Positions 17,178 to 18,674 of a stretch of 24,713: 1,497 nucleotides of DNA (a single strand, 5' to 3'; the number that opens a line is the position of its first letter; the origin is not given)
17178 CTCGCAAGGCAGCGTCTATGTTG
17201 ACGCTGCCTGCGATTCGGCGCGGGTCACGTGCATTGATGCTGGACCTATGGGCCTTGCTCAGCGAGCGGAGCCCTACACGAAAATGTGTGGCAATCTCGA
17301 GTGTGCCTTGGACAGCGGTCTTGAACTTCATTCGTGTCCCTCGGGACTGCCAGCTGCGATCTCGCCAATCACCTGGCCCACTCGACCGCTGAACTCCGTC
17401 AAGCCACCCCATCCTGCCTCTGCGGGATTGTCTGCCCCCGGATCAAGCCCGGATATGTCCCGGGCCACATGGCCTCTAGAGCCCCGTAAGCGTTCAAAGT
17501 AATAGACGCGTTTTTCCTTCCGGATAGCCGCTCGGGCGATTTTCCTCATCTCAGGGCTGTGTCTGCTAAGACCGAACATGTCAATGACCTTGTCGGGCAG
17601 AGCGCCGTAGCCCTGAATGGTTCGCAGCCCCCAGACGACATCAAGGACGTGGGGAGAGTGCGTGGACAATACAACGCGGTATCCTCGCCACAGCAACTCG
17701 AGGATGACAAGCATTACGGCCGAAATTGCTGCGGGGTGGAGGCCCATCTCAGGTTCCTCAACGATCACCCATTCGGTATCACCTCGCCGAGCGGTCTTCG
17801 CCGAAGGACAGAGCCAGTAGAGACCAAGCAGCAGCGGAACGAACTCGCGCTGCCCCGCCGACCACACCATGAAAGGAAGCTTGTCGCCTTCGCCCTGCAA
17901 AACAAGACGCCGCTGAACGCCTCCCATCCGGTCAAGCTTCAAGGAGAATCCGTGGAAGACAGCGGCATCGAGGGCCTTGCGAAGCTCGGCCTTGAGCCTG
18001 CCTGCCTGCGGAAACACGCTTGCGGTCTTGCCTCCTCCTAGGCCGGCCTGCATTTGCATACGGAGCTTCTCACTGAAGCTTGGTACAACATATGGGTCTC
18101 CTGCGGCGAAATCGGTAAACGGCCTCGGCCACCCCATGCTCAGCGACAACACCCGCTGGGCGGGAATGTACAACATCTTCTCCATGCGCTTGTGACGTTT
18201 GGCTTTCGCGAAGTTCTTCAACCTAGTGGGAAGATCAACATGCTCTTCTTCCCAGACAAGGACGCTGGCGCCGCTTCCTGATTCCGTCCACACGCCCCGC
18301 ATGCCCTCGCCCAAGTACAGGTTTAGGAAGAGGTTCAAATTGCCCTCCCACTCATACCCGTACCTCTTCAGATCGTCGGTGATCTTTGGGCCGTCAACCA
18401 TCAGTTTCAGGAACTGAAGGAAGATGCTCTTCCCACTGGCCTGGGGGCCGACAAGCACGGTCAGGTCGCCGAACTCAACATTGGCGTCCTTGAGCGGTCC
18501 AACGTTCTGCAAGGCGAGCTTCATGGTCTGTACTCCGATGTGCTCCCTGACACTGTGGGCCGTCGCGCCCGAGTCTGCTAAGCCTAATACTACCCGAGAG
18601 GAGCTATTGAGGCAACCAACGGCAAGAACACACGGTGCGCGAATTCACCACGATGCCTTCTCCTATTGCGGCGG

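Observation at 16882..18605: Lower-GC two-gene operon: SMC/ABC-like AAA ATPase plus 150-aa partner - candidate unclassified defence-like module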

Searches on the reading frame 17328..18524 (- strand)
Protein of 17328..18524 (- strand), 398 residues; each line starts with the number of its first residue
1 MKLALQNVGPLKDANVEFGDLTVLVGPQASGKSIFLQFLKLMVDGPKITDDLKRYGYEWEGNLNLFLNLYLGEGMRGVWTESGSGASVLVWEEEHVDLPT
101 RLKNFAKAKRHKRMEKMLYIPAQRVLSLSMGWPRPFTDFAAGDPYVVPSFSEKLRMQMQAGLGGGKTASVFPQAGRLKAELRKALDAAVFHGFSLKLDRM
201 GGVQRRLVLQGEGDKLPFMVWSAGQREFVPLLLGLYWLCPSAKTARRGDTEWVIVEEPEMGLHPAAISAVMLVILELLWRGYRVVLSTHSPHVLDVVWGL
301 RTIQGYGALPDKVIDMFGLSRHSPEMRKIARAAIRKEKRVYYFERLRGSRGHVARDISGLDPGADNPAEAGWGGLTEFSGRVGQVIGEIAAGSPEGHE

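Call 4: search_protein_families(library=pfam, proteins=[window:17328-18524:-], max_evalue=1)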
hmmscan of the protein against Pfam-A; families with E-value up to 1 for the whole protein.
window:17328-18524:- (398 aa): 5 families
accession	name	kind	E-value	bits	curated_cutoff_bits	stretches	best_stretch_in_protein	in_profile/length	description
PF13304.12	AAA_21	-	2e-18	67.9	27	2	204-295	221-304/304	AAA domain, putative AbiEii toxin, Type IV TA system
PF13175.12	AAA_15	-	4.6e-15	56.5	32.1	2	2-45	5-49/374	AAA ATPase domain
PF13476.12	AAA_23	-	5.2e-06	27.7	27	1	2-47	1-47/201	AAA domain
PF11398.14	DUF2813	-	0.048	13.5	21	0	241-297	275-328/372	Protein of unknown function (DUF2813)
PF13514.12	AAA_27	-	0.24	11.4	22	1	2-37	5-44/206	AAA domain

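Call 5: search_protein_families(library=padloc, proteins=[window:17328-18524:-], max_evalue=1)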
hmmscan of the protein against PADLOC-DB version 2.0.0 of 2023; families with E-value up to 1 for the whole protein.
window:17328-18524:- (398 aa): 93 families (the best 25 are shown)
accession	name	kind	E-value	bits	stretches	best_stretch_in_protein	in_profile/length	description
PDLC04710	PDC-M56A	-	3.3e-144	478.6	1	2-390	3-378/382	-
PDLC02980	AriA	-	3.6e-18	64.6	2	206-295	223-304/304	-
PDLC02979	AriA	-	4.8e-18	64.1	2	189-293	271-372/373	-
PDLC04178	HEC-01A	-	2.5e-16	57.7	2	246-295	284-332/399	-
PDLC03878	NsnB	-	9.5e-16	56.5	2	246-322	235-306/345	-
PDLC02358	Old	-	5.6e-13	46.5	2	245-295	280-330/578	Old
PDLC04175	HEC-01A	-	5.7e-13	46.6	2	251-295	270-313/363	-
PDLC04033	PD-T4-4_A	-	1.6e-11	42.1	2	244-293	322-369/460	-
PDLC04389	PDC-M07A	-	3.2e-10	37.6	2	246-297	322-374/443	-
PDLC04664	PDC-M47A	-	4.1e-10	37.2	2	1-33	1-33/461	-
PDLC04177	HEC-01A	-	5e-10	37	2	251-296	298-342/393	-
PDLC04148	HEC-03B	-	9.7e-10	36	2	2-50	4-52/458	-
PDLC04179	HEC-01A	-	1.1e-09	36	2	249-297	359-408/459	-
PDLC02915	ATPase-Toprim_I-B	-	1.1e-09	35.7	2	250-295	256-300/623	-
PDLC04393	PDC-M07A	-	1.3e-09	35.5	2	251-297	309-356/435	-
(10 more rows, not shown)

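Call 7: search_protein_families(library=ncbifam, proteins=[window:17328-18524:-], max_evalue=1)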
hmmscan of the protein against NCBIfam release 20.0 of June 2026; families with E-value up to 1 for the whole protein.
window:17328-18524:- (398 aa): 25 families
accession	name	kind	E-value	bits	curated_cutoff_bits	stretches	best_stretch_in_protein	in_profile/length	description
NF047739.1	antiphage_MADS3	equivalog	2.5e-11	43.4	420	2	251-295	338-380/427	methylation-associated defense system AAA family ATPase MAD3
NF041760.1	PtuA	equivalog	1.1e-05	24.6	500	1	181-297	306-423/524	retron Ec78 anti-phage system effector ATPase PtuA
NF038234.1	retron_eff_Eco8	equivalog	1.8e-05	23.5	250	1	249-295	272-326/679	retron Eco8 family effector endonuclease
TIGR01166.1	cbiO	subfamily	0.0012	18.3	211.8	1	251-290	147-186/190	cobalt ABC transporter, ATP-binding protein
NF040873.1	AztA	equivalog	0.0014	18.3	220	1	13-39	12-38/191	zinc ABC transporter ATP-binding protein AztA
TIGR00972.1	3a0107s01c2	equivalog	0.0042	16.5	343.2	1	13-44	19-52/248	phosphate ABC transporter ATP-binding protein PstB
TIGR04521.1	ECF_ATPase_2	equivalog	0.0079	15.3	330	0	14-40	26-52/279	energy-coupling factor transporter ATPase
TIGR02673.1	FtsE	equivalog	0.012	15.2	264.85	0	251-297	157-203/214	cell division ATP-binding protein FtsE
TIGR01842.1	type_I_sec_PrtD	subfamily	0.019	13.5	510.15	1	248-297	471-520/544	type I secretion system permease/ATPase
NF010170.0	PRK13651.1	equivalog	0.024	13.6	432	1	250-290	184-224/308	cobalt transporter ATP-binding subunit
NF001885.0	PRK00635.1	equivalog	0.026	11.6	3054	1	253-296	834-877/1809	excinuclease ABC subunit A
TIGR00634.1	recN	equivalog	0.036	13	407.85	1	2-56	4-58/563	DNA repair protein RecN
NF007438.0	PRK09984.1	equivalog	0.051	12.7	365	1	13-49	24-60/262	phosphonate ABC transporter ATP-binding protein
TIGR03608.1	L_ocin_972_ABC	subfamily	0.062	12.8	254.85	0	251-295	154-198/206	putative bacteriocin export ABC transporter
NF010157.0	PRK13636.1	equivalog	0.069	12.3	463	0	252-290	162-201/285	cobalt transporter ATP-binding subunit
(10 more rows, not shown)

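Call 8: search_protein_families(library=phrogs, proteins=[window:17328-18524:-], max_evalue=1)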
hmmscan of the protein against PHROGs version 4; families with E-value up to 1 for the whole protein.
window:17328-18524:- (398 aa): 10 families
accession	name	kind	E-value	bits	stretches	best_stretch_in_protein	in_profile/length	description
phrog_4747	-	unknown function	1.3e-12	48.6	2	254-295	338-380/610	-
phrog_14430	-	unknown function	1.6e-11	45.1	2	249-297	337-385/444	-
phrog_7507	-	unknown function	2.9e-07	31.2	2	212-295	377-451/483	-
phrog_8323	-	unknown function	3.1e-06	27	1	253-297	325-368/623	-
phrog_8066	-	unknown function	0.00043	20.3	1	252-296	386-431/522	-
phrog_3940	-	unknown function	0.00054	19.9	1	249-294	253-299/537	-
phrog_13167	-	unknown function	0.0012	18.8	1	232-300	324-388/477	-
phrog_9802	-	unknown function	0.0045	17.1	1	213-295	248-329/438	-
phrog_21420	-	unknown function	0.067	12.6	0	250-295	526-571/654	-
phrog_21263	-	unknown function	0.29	10.1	1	247-293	847-892/940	-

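Call 38: search_solved_structures(query=window:17328-18524:-, max_evalue=0.001, show_alignments=1)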
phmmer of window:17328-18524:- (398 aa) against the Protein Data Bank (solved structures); distinct sequences matched with E-value up to 0.001: 1.
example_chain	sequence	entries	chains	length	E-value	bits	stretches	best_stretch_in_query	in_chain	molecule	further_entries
6p74_A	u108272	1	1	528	9.8e-05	24.5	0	252-296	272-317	Putative ATP-dependent endonuclease of the OLD family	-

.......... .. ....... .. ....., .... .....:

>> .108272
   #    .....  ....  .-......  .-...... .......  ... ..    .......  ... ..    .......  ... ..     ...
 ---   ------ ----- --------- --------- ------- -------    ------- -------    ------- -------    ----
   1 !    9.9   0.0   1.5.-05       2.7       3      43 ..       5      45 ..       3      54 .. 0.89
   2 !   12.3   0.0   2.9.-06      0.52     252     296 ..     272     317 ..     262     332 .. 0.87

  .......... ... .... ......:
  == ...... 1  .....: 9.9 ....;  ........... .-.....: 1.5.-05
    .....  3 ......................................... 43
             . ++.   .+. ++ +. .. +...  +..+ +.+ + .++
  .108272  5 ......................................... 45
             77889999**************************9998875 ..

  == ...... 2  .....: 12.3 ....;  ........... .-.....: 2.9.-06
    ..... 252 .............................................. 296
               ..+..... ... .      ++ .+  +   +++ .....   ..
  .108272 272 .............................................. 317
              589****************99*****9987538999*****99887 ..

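Call 50: find_homologous_proteins(query=window:17328-18524:-, max_evalue=1e-20)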
Query window:17328-18524:- (398 aa): 5669 proteins with E <= 1e-20 among 8000 candidates; the best 120 are listed.
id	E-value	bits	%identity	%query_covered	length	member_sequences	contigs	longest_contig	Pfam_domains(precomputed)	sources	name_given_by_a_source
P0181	8.4e-268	906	100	100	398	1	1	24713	PF13175.13,PF13476.13,PF13304.13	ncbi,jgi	-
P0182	4.6e-213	726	79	100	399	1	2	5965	PF13175.13,PF13476.13,PF13304.13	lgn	-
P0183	2.3e-206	703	79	99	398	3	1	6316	PF13175.13,PF13476.13,PF13304.13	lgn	-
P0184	1.5e-199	681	75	99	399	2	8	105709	PF13175.13,PF13304.13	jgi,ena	-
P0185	1.4e-198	678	75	98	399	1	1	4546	PF13175.13,PF13476.13,PF13304.13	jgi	jgi:hypothetical protein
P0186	1.5e-198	678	74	100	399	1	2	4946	PF13175.13,PF13476.13,PF13304.13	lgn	-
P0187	3.3e-198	677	75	100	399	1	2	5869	PF13175.13,PF13476.13,PF13304.13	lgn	-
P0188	1.3e-197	675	74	99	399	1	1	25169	PF13175.13,PF13476.13,PF13304.13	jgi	jgi:hypothetical protein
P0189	1.3e-197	675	75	98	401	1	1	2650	PF13175.13,PF13304.13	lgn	-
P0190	1.3e-196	671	74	99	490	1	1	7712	PF13175.13,PF13476.13,PF13304.13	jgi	jgi:hypothetical protein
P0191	1.0e-195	668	75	99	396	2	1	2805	PF13175.13,PF13476.13,PF13304.13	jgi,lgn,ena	-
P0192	2.9e-195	667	75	98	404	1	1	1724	PF13175.13,PF13304.13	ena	-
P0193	3.5e-195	667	76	99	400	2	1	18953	PF13175.13,PF13476.13,PF13304.13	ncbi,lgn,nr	ncbi:MAG: ATP-binding protein [Candidatus Latescibacter sp.]|nr:ATP-binding protein [Candidatus Late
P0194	2.9e-193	660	74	99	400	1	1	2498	PF13175.13,PF13476.13,PF13304.13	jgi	jgi:energy-coupling factor transporter ATP-binding protein EcfA2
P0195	2.4e-192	657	74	99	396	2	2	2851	PF13175.13,PF13476.13,PF13304.13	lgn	-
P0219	9.9e-133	461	55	98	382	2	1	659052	PF13175.13,PF13304.13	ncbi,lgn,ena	-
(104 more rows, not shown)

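Call 53: find_encoding_contigs(protein=P0219, flank=10000, max_places=1)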
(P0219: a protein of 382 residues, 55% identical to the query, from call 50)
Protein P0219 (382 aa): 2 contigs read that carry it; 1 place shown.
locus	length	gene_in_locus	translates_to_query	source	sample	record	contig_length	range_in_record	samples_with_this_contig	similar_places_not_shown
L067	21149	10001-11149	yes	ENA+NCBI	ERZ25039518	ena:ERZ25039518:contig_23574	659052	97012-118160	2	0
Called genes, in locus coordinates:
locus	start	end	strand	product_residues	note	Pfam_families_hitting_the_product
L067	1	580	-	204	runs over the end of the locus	PF01797:Y1_Tnp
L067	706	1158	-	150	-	-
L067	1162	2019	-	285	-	PF00069:Pkinase, PF01636:APH (faint), PF07714:PK_Tyr_Ser-Thr, PF19974:TCAD9 (weak), PF06293:Kdo (weak), PF03109:ABC1, PF14531:Kinase-like (weak)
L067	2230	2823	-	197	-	PF00254:FKBP_C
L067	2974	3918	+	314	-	-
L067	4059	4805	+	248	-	PF00106:adh_short, PF08659:KR, PF13561:adh_short_C2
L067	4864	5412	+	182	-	-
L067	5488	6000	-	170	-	PF00578:AhpC-TSA, PF08534:Redoxin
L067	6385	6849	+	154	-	-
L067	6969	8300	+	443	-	-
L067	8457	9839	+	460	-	-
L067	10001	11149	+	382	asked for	PF13175:AAA_15 (faint), PF13304:AAA_21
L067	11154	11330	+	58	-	-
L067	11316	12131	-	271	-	PF14023:Bestrophin-like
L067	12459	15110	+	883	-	-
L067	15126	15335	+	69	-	-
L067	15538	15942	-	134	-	-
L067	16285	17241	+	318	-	PF00072:Response_reg, PF13581:HATPase_c_2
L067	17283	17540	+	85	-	PF04964:Flp_Fap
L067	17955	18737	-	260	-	PF08843:AbiEii (weak)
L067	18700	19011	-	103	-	-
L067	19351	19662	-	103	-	-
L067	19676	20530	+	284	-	PF08281:Sigma70_r4_2, PF04545:Sigma70_r4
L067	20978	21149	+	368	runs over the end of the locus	PF00069:Pkinase, PF07714:PK_Tyr_Ser-Thr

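Call 54: find_encoding_contigs(protein=P0184, flank=10000, max_places=2)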
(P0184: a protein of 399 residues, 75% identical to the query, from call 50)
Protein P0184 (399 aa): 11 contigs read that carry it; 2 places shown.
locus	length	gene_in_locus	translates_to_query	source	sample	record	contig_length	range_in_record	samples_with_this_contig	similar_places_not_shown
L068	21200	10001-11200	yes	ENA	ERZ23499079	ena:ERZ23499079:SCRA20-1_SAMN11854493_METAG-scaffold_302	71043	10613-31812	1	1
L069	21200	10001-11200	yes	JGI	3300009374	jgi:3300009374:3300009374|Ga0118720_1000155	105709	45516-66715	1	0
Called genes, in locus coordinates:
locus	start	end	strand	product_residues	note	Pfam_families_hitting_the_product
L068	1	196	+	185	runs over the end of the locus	PF08747:BrxB (weak)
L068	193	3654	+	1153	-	-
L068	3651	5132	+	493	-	PF02661:Fic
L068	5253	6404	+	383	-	PF02463:SMC_N (faint), PF11398:DUF2813 (weak), PF13175:AAA_15, PF13555:AAA_29 (faint), PF13304:AAA_21, PF13175:AAA_15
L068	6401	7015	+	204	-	PF14103:DUF4276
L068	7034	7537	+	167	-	PF04326:SLFN_AlbA_2 (weak)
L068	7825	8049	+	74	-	PF04255:DUF433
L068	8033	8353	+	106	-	PF18480:DUF5615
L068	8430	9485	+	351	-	-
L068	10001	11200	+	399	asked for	PF13175:AAA_15 (weak), PF13304:AAA_21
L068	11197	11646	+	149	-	-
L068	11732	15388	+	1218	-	PF02384:N6_Mtase (faint), PF20473:MmeI_Mtase (weak), PF07669:Eco57I (weak)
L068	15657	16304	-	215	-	-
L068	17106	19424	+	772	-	-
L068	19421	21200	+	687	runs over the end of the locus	PF20442:BrxL_N, PF13337:BrxL_ATPase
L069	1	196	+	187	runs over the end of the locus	PF08747:BrxB (weak)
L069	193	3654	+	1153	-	-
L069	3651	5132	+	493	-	PF02661:Fic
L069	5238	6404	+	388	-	PF02463:SMC_N (faint), PF11398:DUF2813 (weak), PF13175:AAA_15, PF13304:AAA_21, PF13175:AAA_15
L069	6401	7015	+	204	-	PF14103:DUF4276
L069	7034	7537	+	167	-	PF04326:SLFN_AlbA_2 (weak)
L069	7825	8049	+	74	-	PF04255:DUF433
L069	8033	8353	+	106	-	PF18480:DUF5615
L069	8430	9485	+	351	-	-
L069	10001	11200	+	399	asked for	PF13175:AAA_15 (weak), PF13304:AAA_21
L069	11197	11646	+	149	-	-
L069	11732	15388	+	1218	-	PF02384:N6_Mtase (faint), PF20473:MmeI_Mtase (weak), PF07669:Eco57I (weak)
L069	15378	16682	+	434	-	PF04326:SLFN_AlbA_2, PF13749:HATPase_c_4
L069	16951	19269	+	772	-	-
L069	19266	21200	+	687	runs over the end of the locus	PF20442:BrxL_N, PF13337:BrxL_ATPase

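Call 55: search_protein_families(library=padloc, proteins=[L069:193-3654:+, L069:5238-6404:+, L069:6401-7015:+, L069:10001-11200:+, L069:11197-11646:+, L069:11732-15388:+, L069:15378-16682:+, L069:16951-19269:+, L069:8430-9485:+], max_evalue=0.00001)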
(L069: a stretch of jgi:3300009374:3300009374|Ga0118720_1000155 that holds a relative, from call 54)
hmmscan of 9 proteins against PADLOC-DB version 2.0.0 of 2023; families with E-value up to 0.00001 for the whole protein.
L069:193-3654:+ (1153 aa): 8 families
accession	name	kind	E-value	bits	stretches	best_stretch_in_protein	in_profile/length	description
PDLC02489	BrxC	-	0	1303.4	1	1-1152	1-1145/1146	BrxC-PglY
PDLC02479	BrxC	-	1.4e-26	91.1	1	32-402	23-401/1172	BrxC-PglY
PDLC02471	BrxC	-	2.1e-22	77.2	2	31-99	24-93/1190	BrxC-PglY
PDLC02483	BrxC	-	4.3e-19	66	1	34-428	31-433/1212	BrxC-PglY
PDLC02486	BrxC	-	2.3e-13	46.9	1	68-393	78-403/1207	BrxC-PglY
PDLC02491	BrxC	-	3e-11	40.3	1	71-555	74-561/794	BrxC-PglY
PDLC02493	BrxC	-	1.1e-10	38.3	0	29-99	23-90/1215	BrxC-PglY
PDLC02476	BrxC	-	1.8e-09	33.8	1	30-393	26-395/1180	BrxC-PglY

L069:5238-6404:+ (388 aa): 103 families (the best 25 are shown)
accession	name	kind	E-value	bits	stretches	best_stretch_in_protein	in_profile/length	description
PDLC04175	HEC-01A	-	3.4e-67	225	1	7-387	4-361/363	-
PDLC04177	HEC-01A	-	4.4e-58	195.2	1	23-387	21-391/393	-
PDLC04182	HEC-01A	-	1.9e-53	179.9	1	6-364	1-378/406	-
PDLC04183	HEC-01A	-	3.8e-43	146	1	7-357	3-368/402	-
PDLC04178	HEC-01A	-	1.3e-42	144.3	1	1-337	1-331/399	-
PDLC04174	HEC-01A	-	4.3e-37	125.8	1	179-387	50-261/264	-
PDLC04176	HEC-01A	-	2.1e-35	120.8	1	9-386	3-367/371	-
PDLC04144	HEC-01B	-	3.8e-31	106.6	1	8-382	2-387/395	-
PDLC04180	HEC-01A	-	2.7e-30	103.8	1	9-359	3-345/382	-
PDLC02980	AriA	-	3.1e-29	100.9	1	30-337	1-303/304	-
PDLC04179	HEC-01A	-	2.5e-23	80.9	2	209-359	275-427/459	-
PDLC04541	PDC-M25A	-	3.3e-23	80.4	1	9-341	2-314/380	-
PDLC02979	AriA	-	5.5e-22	77.1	2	268-337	294-373/373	-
PDLC04184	HEC-01A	-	3.5e-21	73.8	2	12-68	5-61/464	-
PDLC04391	PDC-M07A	-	1.2e-20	71.9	1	9-346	2-358/412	-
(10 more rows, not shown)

L069:6401-7015:+ (204 aa): 1 family
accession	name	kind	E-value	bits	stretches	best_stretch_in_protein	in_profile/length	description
PDLC04188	HEC-01B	-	3.6e-11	41.2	1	2-197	14-226/230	-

L069:10001-11200:+ (399 aa): 35 families (the best 25 are shown)
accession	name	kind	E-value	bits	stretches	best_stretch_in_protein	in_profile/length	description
PDLC04710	PDC-M56A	-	1e-145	483.5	1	2-390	3-378/382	-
PDLC02980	AriA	-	3.1e-18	64.8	1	207-295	224-304/304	-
PDLC02979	AriA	-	2.7e-16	58.4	2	2-44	5-48/373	-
PDLC04178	HEC-01A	-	3.1e-16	57.4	2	3-45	12-54/399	-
PDLC03878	NsnB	-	3.7e-14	51.2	1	250-316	237-302/345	-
PDLC02358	Old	-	5.2e-13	46.6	1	248-295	283-330/578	Old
PDLC04175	HEC-01A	-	3.7e-12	44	1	247-295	266-313/363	-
PDLC04033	PD-T4-4_A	-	9.6e-11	39.5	0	250-306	326-382/460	-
PDLC04177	HEC-01A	-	1.1e-10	39.2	0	237-296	284-342/393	-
PDLC04183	HEC-01A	-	1.1e-10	39.1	1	1-44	6-49/402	-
PDLC04389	PDC-M07A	-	6e-10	36.7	1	246-297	322-374/443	-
PDLC04664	PDC-M47A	-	7e-10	36.4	0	251-306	323-378/461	-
PDLC04176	HEC-01A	-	9.3e-10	36.4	1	242-293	269-320/371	-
PDLC00094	GajA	-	1.5e-09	34.9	0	212-297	262-345/569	AAA ATPase domain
PDLC02915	ATPase-Toprim_I-B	-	1.9e-09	34.9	1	250-296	256-301/623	-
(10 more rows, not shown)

L069:11197-11646:+ (149 aa): 1 family
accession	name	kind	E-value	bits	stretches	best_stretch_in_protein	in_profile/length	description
PDLC04711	PDC-M56B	-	6.7e-40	134.5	1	2-147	7-149/151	-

L069:11732-15388:+ (1218 aa): 24 families
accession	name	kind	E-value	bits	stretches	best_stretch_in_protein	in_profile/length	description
PDLC02528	PglX|PglXI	-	0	1490.9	1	4-1200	3-1121/1125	PglX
PDLC02535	PglX|PglXI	-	1.2e-209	696.4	1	6-776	7-726/731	PglX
PDLC02534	PglX|PglXI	-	2.1e-123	410.2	1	782-1198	4-379/389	PglX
PDLC02521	PglX|PglXI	-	9.2e-86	286.8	2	137-842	164-830/1174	PglX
PDLC03600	REase_MTase_IIG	-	5.4e-74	247.8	3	306-845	300-845/1205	Type IIG restriction enzyme-methyltransferase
PDLC02525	PglX|PglXI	-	1.9e-60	203.2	3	437-627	393-570/607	PglX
PDLC02523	PglX|PglXI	-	8.3e-54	180.9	2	158-400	176-432/1428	PglX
PDLC02524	PglX|PglXI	-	1.4e-42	144.1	2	182-372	21-189/722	PglX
PDLC02518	PglX|PglXI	-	8.7e-42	141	1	164-604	177-603/1412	PglX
PDLC02641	DrmMI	-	1.7e-39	133.5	4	924-1054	964-1091/1161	DrmMI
PDLC02527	PglX|PglXI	-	3.3e-36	122.5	2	499-749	543-790/1332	PglX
PDLC02522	PglX|PglXI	-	3e-31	106.1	2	306-604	422-694/1218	PglX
PDLC02526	PglX|PglXI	-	3.5e-25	86.5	2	160-235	167-248/640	PglX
PDLC02517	PglX|PglXI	-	8.6e-20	68.7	1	508-615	9-116/707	PglX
PDLC02519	PglX|PglXI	-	5.5e-17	58.7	1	160-232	168-239/1241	PglX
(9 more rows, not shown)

L069:15378-16682:+ (434 aa): 3 families
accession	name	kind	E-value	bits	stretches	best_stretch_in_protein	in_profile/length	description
PDLC02394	pAgo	-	1.4e-14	50.8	1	38-362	54-389/1121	-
PDLC02402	Aga_SIR2-PNTD1-PNTD2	-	8.3e-12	42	1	193-400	353-545/876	Class I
PDLC02418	Aga_SIR2-Kinase-PNTD1-PNTD2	-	2.9e-07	27.1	1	254-400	280-423/756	Class I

L069:16951-19269:+ (772 aa): 5 families
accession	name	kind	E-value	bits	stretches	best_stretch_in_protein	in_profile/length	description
PDLC02566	PglZ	-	1.5e-273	907.6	1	1-769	1-772/774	PglZ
PDLC02561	PglZ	-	8.4e-10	35.4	1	434-679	462-719/840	PglZ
PDLC02548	PglZ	-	5.1e-08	29.7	0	436-489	481-535/961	PglZ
PDLC02545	PglZ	-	3.8e-07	26.9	1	549-684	503-644/750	PglZ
PDLC02562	PglZ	-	4.6e-07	26.6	1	428-625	464-666/730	PglZ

L069:8430-9485:+ (351 aa): 0 families
